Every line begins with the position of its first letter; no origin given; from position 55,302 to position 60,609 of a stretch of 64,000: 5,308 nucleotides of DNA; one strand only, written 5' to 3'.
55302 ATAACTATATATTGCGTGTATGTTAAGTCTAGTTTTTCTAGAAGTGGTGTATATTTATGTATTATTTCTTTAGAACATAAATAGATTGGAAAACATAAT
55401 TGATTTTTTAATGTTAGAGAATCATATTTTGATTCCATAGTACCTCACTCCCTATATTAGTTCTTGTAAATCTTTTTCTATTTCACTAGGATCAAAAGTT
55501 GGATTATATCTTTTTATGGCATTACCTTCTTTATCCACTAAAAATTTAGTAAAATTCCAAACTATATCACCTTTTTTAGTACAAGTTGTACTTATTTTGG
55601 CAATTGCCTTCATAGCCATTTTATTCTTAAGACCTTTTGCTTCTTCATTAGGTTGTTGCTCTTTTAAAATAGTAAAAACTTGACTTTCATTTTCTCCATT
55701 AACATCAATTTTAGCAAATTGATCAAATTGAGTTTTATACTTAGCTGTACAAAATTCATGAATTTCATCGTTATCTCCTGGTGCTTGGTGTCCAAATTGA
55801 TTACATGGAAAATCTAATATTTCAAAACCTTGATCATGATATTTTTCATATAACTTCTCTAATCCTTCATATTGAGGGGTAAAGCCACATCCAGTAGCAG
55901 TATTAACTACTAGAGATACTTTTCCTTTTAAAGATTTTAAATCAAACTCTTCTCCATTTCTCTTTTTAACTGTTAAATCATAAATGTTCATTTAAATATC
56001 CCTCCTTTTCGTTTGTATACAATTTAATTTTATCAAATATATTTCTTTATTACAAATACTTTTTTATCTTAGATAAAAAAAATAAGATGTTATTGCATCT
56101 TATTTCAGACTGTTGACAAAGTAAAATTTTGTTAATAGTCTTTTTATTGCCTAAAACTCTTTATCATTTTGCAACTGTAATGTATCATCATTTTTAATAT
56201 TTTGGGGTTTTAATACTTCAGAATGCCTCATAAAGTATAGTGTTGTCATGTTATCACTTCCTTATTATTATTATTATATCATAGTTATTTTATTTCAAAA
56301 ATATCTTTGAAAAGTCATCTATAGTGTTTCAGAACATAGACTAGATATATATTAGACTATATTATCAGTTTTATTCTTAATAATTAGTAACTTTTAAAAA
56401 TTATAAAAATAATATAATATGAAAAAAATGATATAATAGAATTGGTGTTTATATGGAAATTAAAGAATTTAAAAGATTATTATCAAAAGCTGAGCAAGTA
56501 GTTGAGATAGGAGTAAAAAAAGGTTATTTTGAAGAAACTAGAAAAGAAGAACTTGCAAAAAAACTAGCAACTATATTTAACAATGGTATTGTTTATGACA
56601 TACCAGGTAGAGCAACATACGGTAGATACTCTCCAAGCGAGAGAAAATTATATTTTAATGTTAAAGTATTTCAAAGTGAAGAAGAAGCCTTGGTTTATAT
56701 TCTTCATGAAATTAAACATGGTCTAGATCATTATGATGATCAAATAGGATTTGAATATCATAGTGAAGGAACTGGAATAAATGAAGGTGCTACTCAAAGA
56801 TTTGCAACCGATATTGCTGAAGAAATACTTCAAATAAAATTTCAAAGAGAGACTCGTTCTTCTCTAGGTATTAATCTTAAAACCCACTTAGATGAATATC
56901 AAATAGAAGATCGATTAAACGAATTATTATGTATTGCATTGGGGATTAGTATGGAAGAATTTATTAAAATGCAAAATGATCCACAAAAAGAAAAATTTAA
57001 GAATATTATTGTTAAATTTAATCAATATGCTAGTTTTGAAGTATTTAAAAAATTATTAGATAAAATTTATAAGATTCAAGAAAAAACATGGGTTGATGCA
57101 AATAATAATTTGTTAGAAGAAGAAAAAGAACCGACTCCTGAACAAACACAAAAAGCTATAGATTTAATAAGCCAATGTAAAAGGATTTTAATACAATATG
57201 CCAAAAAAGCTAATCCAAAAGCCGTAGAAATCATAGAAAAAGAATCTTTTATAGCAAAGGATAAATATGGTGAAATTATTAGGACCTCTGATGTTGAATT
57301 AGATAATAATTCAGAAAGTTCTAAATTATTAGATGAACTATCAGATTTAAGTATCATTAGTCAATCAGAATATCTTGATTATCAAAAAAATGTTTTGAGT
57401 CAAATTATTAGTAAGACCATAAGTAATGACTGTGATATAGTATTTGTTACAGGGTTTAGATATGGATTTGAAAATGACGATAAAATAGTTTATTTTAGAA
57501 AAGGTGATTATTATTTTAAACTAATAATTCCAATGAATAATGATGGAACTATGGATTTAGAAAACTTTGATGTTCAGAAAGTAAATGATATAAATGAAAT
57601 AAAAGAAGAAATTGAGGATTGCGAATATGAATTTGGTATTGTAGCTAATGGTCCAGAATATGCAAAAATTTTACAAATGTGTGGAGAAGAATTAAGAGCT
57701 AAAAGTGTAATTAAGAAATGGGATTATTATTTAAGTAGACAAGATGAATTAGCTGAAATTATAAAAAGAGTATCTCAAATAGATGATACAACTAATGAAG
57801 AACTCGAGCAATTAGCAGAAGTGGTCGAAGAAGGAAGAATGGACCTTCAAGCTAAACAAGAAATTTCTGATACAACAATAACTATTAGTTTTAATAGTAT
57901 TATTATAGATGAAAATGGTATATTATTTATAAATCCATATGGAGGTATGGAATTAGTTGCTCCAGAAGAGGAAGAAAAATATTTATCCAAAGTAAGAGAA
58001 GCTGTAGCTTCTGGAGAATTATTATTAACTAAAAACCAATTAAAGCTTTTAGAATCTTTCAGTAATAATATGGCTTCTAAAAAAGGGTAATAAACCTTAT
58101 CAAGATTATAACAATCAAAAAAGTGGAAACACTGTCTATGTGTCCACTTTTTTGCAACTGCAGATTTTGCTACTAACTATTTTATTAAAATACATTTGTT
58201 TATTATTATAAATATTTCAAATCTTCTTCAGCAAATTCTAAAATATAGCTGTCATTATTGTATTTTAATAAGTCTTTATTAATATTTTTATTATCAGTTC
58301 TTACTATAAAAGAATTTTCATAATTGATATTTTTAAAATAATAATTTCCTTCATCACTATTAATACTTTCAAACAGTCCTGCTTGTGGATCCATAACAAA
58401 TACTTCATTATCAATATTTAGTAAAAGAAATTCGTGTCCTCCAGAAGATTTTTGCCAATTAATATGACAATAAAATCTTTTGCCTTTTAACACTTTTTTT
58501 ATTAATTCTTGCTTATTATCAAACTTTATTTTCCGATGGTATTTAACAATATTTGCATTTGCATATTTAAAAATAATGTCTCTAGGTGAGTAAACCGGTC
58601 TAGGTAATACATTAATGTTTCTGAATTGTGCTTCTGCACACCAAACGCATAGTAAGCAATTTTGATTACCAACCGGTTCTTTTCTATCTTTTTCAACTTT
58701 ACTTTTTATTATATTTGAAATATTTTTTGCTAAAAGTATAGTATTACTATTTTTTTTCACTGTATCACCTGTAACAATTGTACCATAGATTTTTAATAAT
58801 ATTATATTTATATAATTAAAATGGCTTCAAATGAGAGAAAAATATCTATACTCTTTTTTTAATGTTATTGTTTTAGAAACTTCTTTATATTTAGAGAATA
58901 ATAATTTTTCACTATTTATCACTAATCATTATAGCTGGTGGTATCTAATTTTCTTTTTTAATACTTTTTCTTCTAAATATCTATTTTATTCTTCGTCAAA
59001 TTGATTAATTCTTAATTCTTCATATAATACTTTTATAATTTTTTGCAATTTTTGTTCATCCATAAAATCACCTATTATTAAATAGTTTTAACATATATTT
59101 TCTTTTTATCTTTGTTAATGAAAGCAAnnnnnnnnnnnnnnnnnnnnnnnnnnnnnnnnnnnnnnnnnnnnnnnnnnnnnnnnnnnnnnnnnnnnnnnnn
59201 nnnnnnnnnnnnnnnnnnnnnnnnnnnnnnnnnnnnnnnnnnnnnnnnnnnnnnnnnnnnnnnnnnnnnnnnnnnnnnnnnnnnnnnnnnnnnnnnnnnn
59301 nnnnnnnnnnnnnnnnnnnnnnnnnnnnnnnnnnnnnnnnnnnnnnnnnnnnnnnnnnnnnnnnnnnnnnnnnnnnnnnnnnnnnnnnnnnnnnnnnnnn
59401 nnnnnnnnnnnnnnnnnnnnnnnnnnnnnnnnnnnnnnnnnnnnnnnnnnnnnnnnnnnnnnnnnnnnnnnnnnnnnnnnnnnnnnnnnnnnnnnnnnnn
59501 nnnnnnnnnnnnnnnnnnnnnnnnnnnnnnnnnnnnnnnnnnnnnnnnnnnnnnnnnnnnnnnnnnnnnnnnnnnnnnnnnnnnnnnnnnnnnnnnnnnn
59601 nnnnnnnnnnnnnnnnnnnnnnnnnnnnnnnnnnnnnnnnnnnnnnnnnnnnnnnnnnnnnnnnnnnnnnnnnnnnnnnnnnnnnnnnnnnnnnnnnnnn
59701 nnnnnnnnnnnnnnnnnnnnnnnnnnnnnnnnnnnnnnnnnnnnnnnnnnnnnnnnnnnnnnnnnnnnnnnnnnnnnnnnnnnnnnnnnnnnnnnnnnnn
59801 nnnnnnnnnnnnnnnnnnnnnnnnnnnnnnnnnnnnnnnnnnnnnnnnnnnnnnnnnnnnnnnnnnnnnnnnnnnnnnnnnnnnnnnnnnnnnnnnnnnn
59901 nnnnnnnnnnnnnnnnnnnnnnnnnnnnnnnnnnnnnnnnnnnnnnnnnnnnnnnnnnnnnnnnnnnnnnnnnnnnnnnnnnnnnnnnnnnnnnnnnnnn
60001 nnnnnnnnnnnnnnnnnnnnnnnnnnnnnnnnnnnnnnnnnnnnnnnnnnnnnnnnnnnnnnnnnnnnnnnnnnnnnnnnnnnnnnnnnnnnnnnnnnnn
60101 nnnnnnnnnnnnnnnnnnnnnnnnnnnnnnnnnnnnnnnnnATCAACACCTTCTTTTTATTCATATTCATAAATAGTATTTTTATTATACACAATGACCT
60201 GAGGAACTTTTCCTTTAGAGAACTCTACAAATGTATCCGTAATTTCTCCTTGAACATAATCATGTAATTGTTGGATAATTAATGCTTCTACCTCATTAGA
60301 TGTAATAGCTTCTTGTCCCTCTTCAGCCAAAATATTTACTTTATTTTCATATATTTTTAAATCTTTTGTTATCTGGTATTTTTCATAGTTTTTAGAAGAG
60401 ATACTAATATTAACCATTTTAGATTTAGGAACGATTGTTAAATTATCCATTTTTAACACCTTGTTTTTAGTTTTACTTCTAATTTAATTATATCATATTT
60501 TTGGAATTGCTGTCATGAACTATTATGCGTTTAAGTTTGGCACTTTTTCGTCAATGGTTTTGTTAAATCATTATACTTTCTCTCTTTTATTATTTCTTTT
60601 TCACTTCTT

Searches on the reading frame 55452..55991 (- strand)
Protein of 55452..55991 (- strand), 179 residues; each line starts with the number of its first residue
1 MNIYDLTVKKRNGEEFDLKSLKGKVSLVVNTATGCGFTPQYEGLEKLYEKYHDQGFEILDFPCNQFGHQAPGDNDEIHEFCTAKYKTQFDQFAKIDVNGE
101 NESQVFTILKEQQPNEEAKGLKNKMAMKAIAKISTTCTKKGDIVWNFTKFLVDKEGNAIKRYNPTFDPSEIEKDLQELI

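Call 14: search_protein_families(library=pfam, proteins=[window:55452-55991:-], max_evalue=0.01)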
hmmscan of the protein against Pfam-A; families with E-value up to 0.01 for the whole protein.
window:55452-55991:- (179 aa): 3 families
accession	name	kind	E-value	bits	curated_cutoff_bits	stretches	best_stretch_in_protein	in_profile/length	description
PF00255.25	GSHPx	-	2e-40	137.2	27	1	3-110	1-108/108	Glutathione peroxidase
PF00578.27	AhpC-TSA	-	0.0003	21.2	26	1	5-61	7-65/124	AhpC/TSA family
PF08534.16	Redoxin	-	0.00046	20.4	26.6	1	10-58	13-65/148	Redoxin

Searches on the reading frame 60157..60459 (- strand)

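Call 3: search_protein_families(library=pfam, proteins=[window:60157-60459:-], max_evalue=0.1)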
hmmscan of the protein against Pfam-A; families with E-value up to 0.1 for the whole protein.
window:60157-60459:- (100 aa): 0 families

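Call 4: search_protein_families(library=padloc, proteins=[window:60157-60459:-], max_evalue=0.1)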
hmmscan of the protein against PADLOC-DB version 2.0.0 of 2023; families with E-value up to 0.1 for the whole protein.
window:60157-60459:- (100 aa): 0 families

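Call 12: search_protein_families(library=ncbifam, proteins=[window:60157-60459:-], max_evalue=0.1)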
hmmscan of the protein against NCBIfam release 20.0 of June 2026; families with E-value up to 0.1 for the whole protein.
window:60157-60459:- (100 aa): 0 families

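Call 13: search_protein_families(library=phrogs, proteins=[window:60157-60459:-], max_evalue=0.1)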
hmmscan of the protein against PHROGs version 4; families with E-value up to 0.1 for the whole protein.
window:60157-60459:- (100 aa): 2 families
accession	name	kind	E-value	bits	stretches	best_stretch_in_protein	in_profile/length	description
phrog_21051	-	unknown function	0.046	15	1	35-73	12-51/74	-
phrog_32020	-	unknown function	0.051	14.3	1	19-69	66-116/192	-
